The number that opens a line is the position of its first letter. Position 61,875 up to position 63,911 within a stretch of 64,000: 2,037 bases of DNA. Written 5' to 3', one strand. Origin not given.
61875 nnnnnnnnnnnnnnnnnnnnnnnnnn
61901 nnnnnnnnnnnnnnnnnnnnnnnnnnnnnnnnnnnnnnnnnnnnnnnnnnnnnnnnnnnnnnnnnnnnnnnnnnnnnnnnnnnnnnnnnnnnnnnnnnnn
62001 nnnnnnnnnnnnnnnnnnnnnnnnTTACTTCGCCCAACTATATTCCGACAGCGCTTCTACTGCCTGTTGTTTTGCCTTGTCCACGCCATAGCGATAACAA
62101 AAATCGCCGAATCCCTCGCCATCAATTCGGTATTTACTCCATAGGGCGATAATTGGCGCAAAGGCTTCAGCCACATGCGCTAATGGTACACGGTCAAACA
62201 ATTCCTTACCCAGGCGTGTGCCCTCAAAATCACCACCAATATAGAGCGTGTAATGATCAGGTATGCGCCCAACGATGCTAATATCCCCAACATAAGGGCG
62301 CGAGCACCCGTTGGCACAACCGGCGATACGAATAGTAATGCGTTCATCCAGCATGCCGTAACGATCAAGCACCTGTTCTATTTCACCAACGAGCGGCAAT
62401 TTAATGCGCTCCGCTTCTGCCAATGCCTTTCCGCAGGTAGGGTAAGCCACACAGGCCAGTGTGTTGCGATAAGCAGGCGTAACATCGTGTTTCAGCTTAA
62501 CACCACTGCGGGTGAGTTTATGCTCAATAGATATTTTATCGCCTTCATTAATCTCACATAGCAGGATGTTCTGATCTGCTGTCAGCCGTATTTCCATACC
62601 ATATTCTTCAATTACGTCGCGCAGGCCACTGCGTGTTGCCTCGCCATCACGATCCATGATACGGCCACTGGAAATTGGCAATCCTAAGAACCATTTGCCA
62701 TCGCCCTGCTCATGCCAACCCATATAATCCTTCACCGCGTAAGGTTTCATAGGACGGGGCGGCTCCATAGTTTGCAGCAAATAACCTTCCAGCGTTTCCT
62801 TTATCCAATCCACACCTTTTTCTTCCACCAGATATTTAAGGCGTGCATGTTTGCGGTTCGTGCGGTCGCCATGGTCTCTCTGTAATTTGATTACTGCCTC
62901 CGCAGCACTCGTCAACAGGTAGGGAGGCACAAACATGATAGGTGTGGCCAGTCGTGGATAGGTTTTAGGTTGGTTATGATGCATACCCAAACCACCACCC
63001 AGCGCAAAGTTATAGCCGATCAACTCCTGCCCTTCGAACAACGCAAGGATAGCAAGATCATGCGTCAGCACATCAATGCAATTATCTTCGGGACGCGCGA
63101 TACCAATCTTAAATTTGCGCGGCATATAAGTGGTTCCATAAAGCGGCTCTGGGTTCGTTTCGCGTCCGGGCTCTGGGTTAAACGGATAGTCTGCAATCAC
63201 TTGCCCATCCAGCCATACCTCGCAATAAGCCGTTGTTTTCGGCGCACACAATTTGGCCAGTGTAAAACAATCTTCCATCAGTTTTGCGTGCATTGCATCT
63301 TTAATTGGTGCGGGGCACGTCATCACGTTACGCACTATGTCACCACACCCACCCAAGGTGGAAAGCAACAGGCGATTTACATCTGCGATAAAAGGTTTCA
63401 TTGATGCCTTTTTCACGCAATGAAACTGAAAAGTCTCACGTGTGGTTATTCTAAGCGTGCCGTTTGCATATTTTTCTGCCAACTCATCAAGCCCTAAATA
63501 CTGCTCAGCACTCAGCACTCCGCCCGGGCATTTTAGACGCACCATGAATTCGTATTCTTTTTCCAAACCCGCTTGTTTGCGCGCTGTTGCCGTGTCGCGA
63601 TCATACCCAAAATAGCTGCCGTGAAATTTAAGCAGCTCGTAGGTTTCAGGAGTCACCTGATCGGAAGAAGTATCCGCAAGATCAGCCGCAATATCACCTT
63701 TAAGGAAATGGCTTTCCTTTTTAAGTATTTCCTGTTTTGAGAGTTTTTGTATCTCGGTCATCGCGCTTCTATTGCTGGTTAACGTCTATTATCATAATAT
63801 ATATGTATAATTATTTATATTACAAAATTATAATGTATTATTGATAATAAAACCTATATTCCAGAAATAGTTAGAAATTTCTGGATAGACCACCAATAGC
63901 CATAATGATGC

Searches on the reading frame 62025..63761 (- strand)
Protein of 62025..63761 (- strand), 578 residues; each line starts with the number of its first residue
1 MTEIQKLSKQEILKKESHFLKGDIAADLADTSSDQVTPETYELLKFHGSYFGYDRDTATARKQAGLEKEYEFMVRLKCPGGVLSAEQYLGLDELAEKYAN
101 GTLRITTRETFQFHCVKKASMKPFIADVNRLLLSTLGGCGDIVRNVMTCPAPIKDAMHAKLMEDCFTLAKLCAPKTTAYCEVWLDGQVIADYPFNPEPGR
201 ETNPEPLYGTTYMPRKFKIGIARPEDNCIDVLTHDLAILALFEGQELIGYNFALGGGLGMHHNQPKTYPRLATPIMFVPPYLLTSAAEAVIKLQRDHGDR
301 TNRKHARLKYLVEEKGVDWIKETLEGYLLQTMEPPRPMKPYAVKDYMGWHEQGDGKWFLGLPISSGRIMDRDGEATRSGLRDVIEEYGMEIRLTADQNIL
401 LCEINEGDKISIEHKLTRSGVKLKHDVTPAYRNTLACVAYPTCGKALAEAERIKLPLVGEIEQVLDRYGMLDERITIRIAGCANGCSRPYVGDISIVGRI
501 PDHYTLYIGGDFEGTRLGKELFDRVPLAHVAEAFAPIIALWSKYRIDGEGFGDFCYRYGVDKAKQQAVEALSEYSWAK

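Call 58: find_encoding_contigs(protein=window:62025-63761:-, flank=10000, max_places=3)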
Protein window:62025-63761:- (578 aa): 6 contigs read that carry it; 3 places shown.
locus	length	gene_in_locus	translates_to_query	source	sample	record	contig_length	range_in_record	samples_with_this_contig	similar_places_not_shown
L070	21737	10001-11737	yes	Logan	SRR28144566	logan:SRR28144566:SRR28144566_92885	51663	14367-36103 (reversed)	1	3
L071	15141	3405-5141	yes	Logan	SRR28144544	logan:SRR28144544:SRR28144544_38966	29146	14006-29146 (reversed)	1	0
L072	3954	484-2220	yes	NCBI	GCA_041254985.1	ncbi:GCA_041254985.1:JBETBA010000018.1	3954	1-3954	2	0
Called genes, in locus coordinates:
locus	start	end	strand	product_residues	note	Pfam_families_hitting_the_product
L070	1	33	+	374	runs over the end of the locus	PF00108:Thiolase_N, PF22691:Thiolase_C_1 (faint), PF02803:Thiolase_C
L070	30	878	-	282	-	-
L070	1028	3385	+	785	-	PF02737:3HCDH_N, PF00725:3HCDH, PF00378:ECH_1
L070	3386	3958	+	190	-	-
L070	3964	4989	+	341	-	PF03741:TerC, PF04332:DUF475, PF03741:TerC (weak)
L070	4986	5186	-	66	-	-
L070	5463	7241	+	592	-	PF02771:Acyl-CoA_dh_N, PF02770:Acyl-CoA_dh_M, PF00441:Acyl-CoA_dh_1, PF12806:Acyl-CoA_dh_C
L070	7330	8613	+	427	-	PF16144:DUF4852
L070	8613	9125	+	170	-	PF08816:Ivy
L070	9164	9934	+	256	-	PF06750:A24_N_bact, PF01478:Peptidase_A24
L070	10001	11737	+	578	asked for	PF03460:NIR_SIR_ferr, PF01077:NIR_SIR, PF03460:NIR_SIR_ferr, PF01077:NIR_SIR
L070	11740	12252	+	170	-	PF13241:NAD_binding_7, PF14824:Sirohm_synth_M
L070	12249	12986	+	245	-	PF01507:PAPS_reduct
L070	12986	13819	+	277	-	PF01507:PAPS_reduct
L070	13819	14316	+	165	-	-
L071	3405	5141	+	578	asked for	PF03460:NIR_SIR_ferr, PF01077:NIR_SIR, PF03460:NIR_SIR_ferr, PF01077:NIR_SIR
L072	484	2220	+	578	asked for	PF03460:NIR_SIR_ferr, PF01077:NIR_SIR, PF03460:NIR_SIR_ferr, PF01077:NIR_SIR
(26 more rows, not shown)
